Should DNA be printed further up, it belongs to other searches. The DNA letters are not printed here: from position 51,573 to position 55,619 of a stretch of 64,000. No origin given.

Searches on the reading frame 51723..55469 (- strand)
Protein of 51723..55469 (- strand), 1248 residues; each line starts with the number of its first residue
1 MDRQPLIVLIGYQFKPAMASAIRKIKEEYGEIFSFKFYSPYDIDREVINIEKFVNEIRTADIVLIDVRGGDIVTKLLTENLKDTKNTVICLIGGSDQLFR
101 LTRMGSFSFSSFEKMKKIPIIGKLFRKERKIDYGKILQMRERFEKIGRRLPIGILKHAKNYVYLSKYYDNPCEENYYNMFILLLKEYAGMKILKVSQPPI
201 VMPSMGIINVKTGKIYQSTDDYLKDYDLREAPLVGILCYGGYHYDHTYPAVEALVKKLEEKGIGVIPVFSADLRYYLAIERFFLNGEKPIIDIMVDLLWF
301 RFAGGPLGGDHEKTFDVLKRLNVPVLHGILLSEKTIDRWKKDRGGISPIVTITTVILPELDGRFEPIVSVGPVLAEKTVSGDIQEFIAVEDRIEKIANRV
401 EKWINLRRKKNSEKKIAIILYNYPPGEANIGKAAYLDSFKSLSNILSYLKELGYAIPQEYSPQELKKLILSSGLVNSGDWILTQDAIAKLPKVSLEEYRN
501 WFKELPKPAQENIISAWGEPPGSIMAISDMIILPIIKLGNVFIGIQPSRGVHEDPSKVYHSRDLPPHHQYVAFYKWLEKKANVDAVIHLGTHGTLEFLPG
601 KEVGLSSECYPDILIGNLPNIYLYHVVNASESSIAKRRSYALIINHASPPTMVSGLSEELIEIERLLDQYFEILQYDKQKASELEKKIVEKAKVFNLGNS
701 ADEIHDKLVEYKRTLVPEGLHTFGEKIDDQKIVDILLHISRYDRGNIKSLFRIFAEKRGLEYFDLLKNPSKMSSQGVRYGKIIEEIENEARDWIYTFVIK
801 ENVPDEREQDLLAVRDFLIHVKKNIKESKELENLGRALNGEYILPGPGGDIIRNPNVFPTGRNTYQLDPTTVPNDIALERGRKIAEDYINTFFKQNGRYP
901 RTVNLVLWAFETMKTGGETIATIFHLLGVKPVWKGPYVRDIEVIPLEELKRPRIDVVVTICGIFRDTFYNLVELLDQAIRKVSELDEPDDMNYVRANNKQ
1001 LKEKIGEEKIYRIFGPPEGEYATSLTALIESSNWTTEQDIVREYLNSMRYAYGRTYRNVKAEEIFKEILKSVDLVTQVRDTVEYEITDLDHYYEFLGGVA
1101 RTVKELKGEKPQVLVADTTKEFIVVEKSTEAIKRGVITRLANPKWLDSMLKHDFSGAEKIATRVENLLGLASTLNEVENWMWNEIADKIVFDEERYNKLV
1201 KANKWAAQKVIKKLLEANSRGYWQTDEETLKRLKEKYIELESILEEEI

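Call 47: search_protein_families(library=pfam, proteins=[window:51723-55469:-], max_evalue=0.00001)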
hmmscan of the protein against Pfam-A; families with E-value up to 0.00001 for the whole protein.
window:51723-55469:- (1248 aa): 2 families
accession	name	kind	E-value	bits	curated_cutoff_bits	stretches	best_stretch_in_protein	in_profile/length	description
PF02514.21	CobN-Mg_chel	-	0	1156.1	24.5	1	166-1230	2-1090/1090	CobN/Magnesium Chelatase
PF11965.13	DUF3479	-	5.4e-09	36.8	27.4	1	8-161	5-158/159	Domain of unknown function (DUF3479)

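Call 66: list_cluster_members(proteins=[window:51723-55469:-, window:61801-63717:+, window:5439-7457:+, window:25245-26117:+, window:30994-31683:+, window:26317-26904:+, window:28430-30943:+, window:18259-21645:-])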
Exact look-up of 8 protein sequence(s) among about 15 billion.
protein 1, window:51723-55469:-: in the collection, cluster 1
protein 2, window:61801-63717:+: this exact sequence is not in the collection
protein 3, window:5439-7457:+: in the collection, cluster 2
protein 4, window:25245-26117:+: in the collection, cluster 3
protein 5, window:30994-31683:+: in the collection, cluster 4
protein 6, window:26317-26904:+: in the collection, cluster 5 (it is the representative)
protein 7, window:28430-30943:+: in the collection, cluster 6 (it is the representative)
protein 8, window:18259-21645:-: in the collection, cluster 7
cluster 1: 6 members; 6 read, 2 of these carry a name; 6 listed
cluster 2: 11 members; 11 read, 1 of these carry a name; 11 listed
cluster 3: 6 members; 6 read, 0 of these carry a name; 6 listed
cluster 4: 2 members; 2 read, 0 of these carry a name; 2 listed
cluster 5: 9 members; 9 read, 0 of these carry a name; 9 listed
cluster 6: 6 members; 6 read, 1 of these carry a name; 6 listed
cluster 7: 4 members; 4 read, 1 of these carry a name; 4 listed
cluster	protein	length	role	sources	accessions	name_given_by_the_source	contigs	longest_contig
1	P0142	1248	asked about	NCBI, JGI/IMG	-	-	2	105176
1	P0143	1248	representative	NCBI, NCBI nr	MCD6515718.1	MAG: magnesium chelatase subunit H [Candidatus Odinarchaeota archaeon] | magnesium chelatase subunit H [Candidatus Odinarchaeota archaeon]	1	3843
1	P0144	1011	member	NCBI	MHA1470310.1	MAG: cobaltochelatase subunit CobN [Candidatus Asgardarchaeia archaeon]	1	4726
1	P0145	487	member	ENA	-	-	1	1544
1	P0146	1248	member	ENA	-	-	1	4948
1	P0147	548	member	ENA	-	-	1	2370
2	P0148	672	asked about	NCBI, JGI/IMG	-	-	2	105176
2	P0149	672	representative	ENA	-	-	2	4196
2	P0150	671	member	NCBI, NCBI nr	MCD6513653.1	MAG: ferrous iron transport protein B [Candidatus Odinarchaeota archaeon] | ferrous iron transport protein B [Candidatus Odinarchaeota archaeon]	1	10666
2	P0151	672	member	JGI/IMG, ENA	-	-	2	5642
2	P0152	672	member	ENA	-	-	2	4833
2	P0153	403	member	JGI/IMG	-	-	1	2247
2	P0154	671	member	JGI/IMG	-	-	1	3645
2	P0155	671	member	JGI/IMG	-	-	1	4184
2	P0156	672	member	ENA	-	-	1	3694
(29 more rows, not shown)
